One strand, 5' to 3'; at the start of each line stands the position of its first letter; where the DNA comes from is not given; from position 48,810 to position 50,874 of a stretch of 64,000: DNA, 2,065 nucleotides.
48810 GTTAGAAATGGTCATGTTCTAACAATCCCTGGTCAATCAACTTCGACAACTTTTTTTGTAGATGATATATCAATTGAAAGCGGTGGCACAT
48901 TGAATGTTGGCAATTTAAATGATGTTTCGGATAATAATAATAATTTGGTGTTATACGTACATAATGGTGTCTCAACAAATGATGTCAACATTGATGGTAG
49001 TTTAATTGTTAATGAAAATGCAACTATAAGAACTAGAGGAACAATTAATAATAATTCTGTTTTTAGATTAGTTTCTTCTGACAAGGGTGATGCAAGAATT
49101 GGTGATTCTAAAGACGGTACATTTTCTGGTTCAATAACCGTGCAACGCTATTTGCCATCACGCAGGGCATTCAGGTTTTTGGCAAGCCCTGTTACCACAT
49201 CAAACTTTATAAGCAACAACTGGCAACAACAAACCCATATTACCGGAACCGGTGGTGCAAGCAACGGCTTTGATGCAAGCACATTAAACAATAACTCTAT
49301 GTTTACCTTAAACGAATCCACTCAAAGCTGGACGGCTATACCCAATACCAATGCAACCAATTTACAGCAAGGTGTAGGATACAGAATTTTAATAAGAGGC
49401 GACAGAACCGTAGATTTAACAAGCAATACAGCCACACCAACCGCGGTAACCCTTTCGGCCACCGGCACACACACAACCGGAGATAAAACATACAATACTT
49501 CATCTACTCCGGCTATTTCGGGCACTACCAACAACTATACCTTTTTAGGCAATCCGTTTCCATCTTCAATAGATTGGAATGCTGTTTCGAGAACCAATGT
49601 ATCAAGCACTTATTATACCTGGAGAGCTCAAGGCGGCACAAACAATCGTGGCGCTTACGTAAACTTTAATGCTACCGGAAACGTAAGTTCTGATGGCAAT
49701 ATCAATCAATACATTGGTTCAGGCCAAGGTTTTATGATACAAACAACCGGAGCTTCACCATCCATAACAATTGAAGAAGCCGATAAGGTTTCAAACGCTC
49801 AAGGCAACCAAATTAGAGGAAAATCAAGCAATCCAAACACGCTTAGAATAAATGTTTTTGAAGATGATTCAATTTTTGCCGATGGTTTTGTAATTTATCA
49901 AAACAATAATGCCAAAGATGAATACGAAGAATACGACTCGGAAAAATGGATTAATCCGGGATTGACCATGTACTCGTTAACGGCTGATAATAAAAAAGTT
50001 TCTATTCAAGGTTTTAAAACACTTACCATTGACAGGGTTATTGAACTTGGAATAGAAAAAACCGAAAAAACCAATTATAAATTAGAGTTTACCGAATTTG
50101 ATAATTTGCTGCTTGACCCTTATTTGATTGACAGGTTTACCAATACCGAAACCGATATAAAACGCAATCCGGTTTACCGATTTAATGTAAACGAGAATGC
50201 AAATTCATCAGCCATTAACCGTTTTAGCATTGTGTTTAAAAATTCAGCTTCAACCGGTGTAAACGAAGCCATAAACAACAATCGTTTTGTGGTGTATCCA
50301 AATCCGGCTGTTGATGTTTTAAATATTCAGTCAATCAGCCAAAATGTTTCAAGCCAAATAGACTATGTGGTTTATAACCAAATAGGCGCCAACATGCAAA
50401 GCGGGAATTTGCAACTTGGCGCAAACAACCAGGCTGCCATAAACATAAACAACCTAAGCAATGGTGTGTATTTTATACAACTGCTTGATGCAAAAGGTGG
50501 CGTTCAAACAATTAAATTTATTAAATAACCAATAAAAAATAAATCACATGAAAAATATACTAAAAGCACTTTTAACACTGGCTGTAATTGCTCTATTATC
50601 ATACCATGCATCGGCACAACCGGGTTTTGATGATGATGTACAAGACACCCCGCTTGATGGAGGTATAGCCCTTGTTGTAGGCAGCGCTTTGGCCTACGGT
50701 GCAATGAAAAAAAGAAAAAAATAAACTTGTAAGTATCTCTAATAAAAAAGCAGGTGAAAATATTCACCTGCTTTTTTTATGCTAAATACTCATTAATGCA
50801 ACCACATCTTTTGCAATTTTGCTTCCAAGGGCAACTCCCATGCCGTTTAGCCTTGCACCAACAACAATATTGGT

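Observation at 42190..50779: Four-gene operon alternating giant T9SS-tailed proteins with small secreted proteins that carry a second, exosortase-like C-terminal sorting signal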

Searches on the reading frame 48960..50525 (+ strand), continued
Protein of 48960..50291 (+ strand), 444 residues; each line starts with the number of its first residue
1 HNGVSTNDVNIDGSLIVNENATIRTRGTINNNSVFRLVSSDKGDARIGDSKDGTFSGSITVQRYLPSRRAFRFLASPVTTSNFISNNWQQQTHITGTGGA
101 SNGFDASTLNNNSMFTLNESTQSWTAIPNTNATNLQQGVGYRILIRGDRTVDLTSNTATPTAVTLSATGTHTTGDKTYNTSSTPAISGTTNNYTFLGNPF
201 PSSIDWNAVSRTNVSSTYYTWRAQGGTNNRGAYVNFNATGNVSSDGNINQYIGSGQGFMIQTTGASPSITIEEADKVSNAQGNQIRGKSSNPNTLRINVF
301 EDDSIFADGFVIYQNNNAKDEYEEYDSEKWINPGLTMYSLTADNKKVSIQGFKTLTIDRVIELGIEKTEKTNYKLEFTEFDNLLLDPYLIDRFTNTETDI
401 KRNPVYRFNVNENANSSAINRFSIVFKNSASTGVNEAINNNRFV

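Call 40: predict_structure(alignment_id=A3)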
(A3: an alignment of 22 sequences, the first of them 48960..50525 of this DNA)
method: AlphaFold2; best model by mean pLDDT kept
length: 522 residues; sequences in the alignment: 22
mean_pLDDT: 77.6   pTM: 0.55
mean pLDDT of the five models: 77.6, 74.9, 74.0, 72.9, 72.7
residues with pLDDT >= 90: 115; 70-90: 277; 50-70: 80; < 50: 50
segments of 3 or more residues with pLDDT < 50: 1-6, 91-103, 106-108, 148-156, 280-282, 287-289, 430-440
pLDDT, mean of each block of 10 residues (from residue 1): 44 77 77 84 80 79 75 87 71 42 49 81 80 84 67 49 79 87 88 92 92 95 60 86 81 91 94 78 51 80 73 78 70 76 81 83 80 86 82 89 87 86 79 36 79 84 78 90 84 89 90 78 86
secondary structure, 60 per line:
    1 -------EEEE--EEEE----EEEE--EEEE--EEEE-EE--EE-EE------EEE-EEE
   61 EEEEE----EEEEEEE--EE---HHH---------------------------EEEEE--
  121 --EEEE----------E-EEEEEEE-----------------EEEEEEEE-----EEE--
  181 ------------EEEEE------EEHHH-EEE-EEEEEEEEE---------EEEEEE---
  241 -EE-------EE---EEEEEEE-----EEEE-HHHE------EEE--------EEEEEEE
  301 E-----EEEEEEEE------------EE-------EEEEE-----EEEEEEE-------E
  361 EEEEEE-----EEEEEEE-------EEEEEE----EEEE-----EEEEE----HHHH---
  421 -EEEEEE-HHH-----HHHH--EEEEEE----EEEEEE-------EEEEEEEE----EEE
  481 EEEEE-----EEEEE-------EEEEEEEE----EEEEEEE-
elements in order: E8-11 E14-17 E22-25 E28-31 E34-37 E54-56 E58-65 E70-76 E114-118 E123-126 E139-145 E163-170 E176-178 E193-197 E210-212 E214-222 E232-237 E256-262 E268-271 E283-285 E294-301 E307-314 E336-340 E346-352 E360-366 E372-378 E386-391 E396-399 E405-409 H414-417 E422-427 H437-440 E443-448 E453-458 E466-473 E478-485 E491-495 E503-510 E515-521

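Call 44: fold_search(model_id=the predicted structure, library=pdb)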
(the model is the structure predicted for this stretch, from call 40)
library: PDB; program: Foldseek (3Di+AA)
matches with E <= 10: 1327; with E <= 0.001: 8
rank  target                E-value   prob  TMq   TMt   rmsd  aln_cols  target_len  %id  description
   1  7ptp_A                1.0e-06  0.92  0.13  0.10  29.2       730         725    9  In-situ structure of pentameric S-layer protein (released 2021-12-15)
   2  4g5a_A                4.6e-04  1.00  0.14  0.68   2.3        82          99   15  Crystal structure of a putative member of duf 3244 protein family (BT_1867) from Bacteroides thetaiotaomicron VPI-5482 (released 2012-09-19)
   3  5g56                  4.6e-04  0.38  0.11  0.09  22.9       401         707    9  THE TETRA-MODULAR CELLULOSOMAL ARABINOXYLANASE CtXyl5A STRUCTURE AS REVEALED BY X-RAY CRYSTALLOGRAPHY (released 2016-06-29)
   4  9flw_A                5.4e-04  0.21  0.10  0.11  42.2       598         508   10  CryoEM structure of the fragment-6 (3571-4078) in the grappling hook protein A (GhpA) in the bacterium Aureispira sp.  (released 2024-10-16)
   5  6vwj_B                5.7e-04  0.95  0.13  0.13  20.7       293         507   10  Leg region of the closed conformation of the human type 1 insulin-like growth factor receptor ectodomain in complex wi (released 2020-05-13)
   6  1o75_A                7.1e-04  0.63  0.13  0.16  24.9       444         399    7  Tp47, the 47-Kilodalton Lipoprotein of Treponema pallidum (released 2002-11-01)
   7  2jll                  7.1e-04  0.47  0.12  0.15  24.4       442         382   10  Crystal structure of NCAM2 IgIV-FN3II (released 2009-11-17)
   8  4pbx                  7.9e-04  0.44  0.14  0.13  32.9       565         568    8  Crystal structure of the six N-terminal domains of human receptor protein tyrosine phosphatase sigma (released 2014-11-12)
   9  5ou7_A                1.2e-03  0.97  0.11  0.30  16.8       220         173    7  Crystal structure of the Glycoprotein VI loop truncation mutant PAVS-PAPYKN (released 2018-09-05)
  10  3sd2                  1.3e-03  1.00  0.13  0.68   2.4        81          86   14  Crystal structure of a putative member of duf3244 protein family (BT_3571) from Bacteroides thetaiotaomicron vpi-5482 at (released 2011-06-29)
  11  1o75_B                1.4e-03  0.38  0.13  0.16  26.3       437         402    8  Tp47, the 47-Kilodalton Lipoprotein of Treponema pallidum (released 2002-11-01)
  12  6ru5_A                1.4e-03  0.23  0.11  0.09  32.2       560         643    8  human complement C3 in complex with the hC3Nb1 nanobody (released 2019-08-21)
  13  7c7u_A                2.1e-03  0.47  0.13  0.12  24.7       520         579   10  Biofilm associated protein - BSP domain (released 2021-05-12)
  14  3j05_A                2.1e-03  0.44  0.12  0.16  25.1       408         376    8  Three-dimensional structure of Dengue virus serotype 1 complexed with HMAb 14c10 Fab (released 2012-07-04)
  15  6mvg_A                2.3e-03  0.99  0.15  0.13  13.4       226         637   12  Crystal structure of FMN-binding beta-glucuronidase from Ruminococcus gnavus (released 2019-01-30)
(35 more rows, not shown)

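Call 55: search_protein_families(library=ncbifam, proteins=[L067:8365-8754:+], max_evalue=1)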
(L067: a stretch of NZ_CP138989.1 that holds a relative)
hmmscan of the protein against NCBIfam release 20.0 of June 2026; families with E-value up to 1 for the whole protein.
L067:8365-8754:+ (130 aa): 0 families

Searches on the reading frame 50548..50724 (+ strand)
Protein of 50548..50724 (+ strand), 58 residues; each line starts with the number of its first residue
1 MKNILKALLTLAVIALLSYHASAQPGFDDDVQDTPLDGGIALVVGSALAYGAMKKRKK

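Call 4: search_protein_families(library=ncbifam, proteins=[window:50548-50724:+], max_evalue=1)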
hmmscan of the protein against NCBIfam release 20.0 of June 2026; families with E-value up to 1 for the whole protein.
window:50548-50724:+ (58 aa): 1 family
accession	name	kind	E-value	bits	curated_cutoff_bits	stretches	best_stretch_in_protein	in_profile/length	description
NF046080.1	PID_CTERM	domain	2e-05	24.3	26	1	34-58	1-25/25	PID-CTERM protein-sorting domain-containing protein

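Call 5: search_protein_families(library=pfam, proteins=[window:50548-50724:+], max_evalue=1)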
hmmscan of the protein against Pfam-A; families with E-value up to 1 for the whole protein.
window:50548-50724:+ (58 aa): 2 families
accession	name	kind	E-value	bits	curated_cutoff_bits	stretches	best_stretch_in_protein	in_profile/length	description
PF14055.11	NVEALA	-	0.15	12.2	27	0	2-20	1-19/62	NVEALA protein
PF04956.18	TrbC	-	0.26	12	27.9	0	3-36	10-41/98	TrbC/VIRB2 pilin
